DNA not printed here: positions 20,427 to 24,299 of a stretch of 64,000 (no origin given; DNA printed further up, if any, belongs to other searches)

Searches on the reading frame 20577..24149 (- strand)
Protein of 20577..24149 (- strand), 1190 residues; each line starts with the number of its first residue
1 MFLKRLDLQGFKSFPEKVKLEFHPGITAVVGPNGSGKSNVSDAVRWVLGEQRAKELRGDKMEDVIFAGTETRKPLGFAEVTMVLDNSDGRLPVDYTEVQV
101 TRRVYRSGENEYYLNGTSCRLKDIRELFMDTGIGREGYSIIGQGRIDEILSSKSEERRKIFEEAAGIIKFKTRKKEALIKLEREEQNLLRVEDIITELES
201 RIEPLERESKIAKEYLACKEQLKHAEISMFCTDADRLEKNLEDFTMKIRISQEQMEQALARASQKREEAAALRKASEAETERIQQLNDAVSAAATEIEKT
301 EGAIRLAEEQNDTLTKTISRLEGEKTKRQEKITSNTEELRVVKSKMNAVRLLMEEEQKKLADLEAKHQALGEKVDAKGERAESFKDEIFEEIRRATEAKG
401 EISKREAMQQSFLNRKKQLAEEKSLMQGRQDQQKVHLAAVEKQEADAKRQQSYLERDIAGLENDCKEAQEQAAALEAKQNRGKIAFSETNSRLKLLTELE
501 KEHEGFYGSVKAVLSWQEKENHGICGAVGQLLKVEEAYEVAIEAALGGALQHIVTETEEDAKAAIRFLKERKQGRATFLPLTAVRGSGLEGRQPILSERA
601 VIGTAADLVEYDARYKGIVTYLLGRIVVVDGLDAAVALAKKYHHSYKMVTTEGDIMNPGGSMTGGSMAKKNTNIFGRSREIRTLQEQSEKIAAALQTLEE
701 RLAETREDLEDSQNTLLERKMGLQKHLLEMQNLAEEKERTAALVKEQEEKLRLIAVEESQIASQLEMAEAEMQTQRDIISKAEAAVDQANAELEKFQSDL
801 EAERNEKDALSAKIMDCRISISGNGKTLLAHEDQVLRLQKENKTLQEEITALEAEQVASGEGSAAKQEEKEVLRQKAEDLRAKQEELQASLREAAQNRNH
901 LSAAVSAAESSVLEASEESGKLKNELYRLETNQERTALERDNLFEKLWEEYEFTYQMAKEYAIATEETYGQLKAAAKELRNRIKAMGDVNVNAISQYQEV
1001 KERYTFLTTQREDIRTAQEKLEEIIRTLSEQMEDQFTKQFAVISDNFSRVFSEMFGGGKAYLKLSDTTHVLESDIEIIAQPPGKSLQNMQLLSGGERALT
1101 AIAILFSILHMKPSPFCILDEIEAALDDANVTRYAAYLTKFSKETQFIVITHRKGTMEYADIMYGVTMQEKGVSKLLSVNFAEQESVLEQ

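Call 78: search_protein_families(library=pfam, proteins=[window:20577-24149:-], max_evalue=1e-8)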
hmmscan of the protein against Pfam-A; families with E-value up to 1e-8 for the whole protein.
window:20577-24149:- (1190 aa): 3 families
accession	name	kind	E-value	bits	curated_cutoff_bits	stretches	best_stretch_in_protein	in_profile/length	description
PF02463.25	SMC_N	-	1e-74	251.1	40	1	2-1175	1-220/220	RecF/RecN/SMC N terminal domain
PF06470.18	SMC_hinge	-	6.2e-34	117.3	22.5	1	522-639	2-116/116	SMC proteins Flexible Hinge Domain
PF13476.12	AAA_23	-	1.2e-18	68.9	27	1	5-203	1-201/201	AAA domain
